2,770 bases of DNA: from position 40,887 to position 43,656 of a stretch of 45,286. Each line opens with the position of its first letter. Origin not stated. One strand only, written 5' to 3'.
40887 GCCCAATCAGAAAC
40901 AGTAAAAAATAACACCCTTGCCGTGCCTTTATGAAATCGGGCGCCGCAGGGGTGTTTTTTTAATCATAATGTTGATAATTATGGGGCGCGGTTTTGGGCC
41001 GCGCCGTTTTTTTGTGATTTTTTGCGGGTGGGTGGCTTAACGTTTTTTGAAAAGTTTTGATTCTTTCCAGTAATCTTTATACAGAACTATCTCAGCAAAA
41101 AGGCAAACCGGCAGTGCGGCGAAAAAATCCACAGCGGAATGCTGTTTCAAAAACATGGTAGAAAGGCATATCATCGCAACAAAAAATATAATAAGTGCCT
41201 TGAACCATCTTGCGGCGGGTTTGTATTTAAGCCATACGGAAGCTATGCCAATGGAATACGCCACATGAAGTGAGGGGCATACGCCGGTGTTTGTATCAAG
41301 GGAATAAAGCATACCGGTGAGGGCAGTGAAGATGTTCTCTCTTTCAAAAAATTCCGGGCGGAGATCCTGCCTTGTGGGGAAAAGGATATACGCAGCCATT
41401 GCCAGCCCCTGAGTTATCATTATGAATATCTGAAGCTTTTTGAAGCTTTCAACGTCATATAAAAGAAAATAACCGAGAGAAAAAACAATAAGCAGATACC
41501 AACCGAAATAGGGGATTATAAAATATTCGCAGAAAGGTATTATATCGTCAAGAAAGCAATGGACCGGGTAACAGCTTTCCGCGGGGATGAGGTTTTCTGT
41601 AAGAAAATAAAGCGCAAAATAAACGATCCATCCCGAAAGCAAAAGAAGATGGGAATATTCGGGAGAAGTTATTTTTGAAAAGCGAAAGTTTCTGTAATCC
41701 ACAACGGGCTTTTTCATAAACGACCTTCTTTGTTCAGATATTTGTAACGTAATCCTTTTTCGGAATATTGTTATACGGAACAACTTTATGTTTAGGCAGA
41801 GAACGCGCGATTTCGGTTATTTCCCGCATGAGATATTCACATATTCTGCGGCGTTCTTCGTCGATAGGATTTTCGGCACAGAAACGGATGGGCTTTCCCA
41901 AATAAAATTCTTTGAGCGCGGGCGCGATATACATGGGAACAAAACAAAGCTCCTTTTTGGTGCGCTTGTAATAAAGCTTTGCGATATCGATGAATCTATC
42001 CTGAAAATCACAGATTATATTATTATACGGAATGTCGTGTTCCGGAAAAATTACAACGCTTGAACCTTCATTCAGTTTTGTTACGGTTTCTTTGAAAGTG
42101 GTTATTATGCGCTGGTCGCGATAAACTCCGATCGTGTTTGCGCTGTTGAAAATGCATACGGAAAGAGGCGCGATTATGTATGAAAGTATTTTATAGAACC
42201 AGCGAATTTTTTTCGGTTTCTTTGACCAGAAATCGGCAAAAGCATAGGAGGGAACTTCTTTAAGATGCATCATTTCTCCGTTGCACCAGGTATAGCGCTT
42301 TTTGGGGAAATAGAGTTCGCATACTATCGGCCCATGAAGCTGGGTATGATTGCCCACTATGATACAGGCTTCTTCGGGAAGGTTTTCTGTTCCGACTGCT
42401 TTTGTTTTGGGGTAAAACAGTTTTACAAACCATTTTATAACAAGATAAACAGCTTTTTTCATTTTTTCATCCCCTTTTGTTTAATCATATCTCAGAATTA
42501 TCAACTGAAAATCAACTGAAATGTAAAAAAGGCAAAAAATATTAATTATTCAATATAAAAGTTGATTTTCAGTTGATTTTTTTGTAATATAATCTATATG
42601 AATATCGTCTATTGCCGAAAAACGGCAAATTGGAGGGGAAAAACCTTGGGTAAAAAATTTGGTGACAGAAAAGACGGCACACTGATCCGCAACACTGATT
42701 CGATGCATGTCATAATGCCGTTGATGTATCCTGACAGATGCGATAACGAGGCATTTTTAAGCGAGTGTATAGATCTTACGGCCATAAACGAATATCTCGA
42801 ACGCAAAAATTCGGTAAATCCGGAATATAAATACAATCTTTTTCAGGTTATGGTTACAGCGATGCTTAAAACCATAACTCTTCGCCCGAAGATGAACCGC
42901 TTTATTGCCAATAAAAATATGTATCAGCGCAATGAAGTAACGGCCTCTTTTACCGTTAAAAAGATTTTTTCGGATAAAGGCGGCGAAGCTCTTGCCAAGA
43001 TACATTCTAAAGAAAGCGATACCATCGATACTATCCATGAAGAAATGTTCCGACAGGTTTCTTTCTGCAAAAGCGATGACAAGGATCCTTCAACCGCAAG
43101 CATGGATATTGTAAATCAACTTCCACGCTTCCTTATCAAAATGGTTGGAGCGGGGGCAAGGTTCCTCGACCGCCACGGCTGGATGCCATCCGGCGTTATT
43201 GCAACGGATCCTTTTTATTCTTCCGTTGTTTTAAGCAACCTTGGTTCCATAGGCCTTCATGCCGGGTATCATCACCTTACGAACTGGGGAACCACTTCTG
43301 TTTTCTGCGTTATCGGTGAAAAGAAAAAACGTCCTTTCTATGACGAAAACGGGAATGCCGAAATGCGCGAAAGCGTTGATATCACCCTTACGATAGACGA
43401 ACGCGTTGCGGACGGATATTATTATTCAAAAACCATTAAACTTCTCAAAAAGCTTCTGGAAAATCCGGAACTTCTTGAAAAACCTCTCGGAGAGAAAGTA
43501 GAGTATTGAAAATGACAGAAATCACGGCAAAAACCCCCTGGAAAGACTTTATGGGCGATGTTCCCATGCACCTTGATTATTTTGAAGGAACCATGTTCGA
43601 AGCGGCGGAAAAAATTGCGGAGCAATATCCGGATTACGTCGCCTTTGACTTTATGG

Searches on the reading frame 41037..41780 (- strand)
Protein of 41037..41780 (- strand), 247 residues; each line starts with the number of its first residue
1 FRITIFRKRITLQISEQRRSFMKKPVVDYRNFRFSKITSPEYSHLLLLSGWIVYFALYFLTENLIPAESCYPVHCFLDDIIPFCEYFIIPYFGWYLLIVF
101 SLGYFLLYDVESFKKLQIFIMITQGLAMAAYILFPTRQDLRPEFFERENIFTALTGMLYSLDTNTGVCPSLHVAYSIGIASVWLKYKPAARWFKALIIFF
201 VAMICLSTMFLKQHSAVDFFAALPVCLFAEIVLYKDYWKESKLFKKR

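Call 8: search_protein_families(library=pfam, proteins=[window:41037-41780:-], max_evalue=0.001)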
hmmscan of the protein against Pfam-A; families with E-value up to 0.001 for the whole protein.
window:41037-41780:- (247 aa): 1 family
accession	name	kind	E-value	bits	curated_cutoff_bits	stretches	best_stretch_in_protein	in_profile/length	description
PF01569.27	PAP2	-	3.5e-07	30.5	27.2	1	136-240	22-128/130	PAP2 superfamily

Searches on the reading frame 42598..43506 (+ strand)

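Call 8: search_protein_families(library=pfam, proteins=[window:42598-43506:+], max_evalue=0.001)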
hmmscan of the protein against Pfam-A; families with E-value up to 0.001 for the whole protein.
window:42598-43506:+ (303 aa): 1 family
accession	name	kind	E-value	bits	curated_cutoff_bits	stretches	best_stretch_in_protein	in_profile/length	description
PF00198.28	2-oxoacid_dh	-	1.6e-12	47.8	23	1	209-293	149-230/232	2-oxoacid dehydrogenases acyltransferase (catalytic domain)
